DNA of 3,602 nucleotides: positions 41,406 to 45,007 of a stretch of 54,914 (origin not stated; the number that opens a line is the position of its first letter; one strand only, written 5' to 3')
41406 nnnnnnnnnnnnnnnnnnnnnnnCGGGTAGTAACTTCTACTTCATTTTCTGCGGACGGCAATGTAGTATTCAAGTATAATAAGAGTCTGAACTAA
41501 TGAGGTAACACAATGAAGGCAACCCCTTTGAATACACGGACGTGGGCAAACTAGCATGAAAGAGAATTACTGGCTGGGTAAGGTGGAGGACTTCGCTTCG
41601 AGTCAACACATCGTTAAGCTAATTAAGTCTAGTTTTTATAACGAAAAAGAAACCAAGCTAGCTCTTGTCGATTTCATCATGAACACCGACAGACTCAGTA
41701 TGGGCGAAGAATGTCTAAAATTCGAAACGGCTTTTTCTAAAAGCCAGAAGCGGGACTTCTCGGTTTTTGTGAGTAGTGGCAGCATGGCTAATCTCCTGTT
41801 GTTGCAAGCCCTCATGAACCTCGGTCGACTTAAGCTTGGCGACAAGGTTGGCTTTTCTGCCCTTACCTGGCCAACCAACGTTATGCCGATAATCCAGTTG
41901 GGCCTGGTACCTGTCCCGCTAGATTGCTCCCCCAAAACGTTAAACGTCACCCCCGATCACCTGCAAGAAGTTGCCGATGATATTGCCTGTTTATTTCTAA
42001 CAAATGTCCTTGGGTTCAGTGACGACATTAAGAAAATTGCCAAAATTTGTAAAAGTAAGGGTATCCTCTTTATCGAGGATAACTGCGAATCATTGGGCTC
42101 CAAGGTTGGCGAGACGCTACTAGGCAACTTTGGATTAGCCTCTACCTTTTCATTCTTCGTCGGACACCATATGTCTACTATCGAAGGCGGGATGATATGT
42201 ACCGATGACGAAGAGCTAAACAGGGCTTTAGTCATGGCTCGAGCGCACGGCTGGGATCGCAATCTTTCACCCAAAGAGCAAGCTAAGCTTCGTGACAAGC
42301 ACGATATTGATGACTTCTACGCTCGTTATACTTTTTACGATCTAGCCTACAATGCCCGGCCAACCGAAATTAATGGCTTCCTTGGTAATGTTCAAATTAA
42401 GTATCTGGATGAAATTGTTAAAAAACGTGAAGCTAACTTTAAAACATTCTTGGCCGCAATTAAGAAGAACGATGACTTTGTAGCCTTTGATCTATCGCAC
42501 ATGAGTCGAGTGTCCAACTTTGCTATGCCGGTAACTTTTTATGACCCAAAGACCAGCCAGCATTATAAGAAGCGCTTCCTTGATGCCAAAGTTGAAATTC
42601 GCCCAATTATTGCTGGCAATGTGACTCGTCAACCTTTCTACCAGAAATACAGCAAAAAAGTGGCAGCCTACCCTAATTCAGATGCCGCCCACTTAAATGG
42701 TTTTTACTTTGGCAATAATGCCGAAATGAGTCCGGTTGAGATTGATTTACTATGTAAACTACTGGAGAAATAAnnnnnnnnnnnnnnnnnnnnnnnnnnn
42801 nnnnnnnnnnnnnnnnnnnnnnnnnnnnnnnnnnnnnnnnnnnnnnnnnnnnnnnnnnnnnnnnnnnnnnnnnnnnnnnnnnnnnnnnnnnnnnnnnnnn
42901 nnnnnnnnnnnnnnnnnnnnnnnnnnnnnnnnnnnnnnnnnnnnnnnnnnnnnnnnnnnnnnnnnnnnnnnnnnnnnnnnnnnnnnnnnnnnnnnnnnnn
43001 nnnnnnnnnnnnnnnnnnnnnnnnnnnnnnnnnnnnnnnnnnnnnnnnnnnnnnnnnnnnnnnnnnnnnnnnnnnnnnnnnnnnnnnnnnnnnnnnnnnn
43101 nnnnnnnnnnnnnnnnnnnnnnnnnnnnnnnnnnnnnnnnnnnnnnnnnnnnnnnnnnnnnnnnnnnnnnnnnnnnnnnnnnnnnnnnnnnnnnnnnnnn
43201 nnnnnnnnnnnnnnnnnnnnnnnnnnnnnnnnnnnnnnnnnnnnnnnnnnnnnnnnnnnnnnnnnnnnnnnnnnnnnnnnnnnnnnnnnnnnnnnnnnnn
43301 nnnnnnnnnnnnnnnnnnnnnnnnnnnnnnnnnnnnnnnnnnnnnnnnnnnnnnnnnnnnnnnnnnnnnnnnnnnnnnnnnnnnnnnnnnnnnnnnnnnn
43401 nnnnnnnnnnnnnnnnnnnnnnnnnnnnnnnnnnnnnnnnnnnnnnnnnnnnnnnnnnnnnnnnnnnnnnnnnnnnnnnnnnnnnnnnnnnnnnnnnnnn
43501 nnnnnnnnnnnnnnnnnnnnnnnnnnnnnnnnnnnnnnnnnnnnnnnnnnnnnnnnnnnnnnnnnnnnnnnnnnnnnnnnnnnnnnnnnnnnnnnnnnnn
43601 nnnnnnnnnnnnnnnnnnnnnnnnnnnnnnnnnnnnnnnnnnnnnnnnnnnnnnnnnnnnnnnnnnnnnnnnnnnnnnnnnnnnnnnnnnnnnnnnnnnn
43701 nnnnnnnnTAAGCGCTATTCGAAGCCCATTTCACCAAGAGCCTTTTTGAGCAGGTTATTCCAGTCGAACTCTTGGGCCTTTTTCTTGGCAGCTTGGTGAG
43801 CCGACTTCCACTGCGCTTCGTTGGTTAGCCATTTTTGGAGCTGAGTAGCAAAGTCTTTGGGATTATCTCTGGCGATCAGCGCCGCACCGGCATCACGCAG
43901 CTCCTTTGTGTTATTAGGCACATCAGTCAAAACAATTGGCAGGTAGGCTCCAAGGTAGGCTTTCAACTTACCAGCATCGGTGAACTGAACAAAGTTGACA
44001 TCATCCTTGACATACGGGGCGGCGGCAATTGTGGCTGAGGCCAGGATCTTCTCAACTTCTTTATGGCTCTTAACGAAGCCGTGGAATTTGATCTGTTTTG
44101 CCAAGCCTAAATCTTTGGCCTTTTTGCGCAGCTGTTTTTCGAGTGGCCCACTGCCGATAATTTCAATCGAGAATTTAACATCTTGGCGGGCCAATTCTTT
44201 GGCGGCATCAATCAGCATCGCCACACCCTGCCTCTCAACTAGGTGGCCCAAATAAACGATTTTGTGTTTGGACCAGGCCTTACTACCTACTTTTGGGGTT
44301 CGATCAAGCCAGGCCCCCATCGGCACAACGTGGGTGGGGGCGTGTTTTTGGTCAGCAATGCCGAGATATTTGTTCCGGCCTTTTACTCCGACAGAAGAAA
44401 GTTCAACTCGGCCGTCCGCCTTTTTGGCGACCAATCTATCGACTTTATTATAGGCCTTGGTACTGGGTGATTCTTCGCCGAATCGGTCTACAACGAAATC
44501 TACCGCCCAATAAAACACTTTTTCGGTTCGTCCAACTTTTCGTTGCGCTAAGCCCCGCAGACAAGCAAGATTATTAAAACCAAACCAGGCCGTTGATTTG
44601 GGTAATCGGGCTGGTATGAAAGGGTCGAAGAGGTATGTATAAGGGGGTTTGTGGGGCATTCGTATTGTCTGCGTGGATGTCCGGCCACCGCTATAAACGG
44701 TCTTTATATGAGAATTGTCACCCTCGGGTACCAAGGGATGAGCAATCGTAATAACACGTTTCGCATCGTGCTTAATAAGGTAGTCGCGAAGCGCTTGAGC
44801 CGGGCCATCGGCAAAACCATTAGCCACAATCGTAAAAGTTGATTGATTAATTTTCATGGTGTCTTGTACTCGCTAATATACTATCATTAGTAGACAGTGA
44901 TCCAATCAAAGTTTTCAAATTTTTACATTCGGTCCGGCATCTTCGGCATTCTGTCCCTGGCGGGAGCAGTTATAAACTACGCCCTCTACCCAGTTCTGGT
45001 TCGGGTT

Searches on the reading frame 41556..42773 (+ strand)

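Call 24: search_protein_families(library=pfam, proteins=[window:41556-42773:+], max_evalue=0.00001)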
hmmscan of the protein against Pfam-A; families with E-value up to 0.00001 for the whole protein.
window:41556-42773:+ (405 aa): 1 family
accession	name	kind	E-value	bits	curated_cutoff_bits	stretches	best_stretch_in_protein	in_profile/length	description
PF01041.23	DegT_DnrJ_EryC1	-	1.8e-55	189.1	19.8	1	30-400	3-356/360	DegT/DnrJ/EryC1/StrS aminotransferase family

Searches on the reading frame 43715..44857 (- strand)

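Call 24: search_protein_families(library=pfam, proteins=[window:43715-44857:-], max_evalue=0.00001)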
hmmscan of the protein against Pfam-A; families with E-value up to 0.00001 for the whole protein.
window:43715-44857:- (380 aa): 2 families
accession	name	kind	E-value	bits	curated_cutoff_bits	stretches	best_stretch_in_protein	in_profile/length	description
PF13692.12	Glyco_trans_1_4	-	4.2e-20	72.9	27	1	198-346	2-142/142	Glycosyl transferases group 1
PF00534.26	Glycos_transf_1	-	7.6e-20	71.6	26.4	1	196-359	14-171/172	Glycosyl transferases group 1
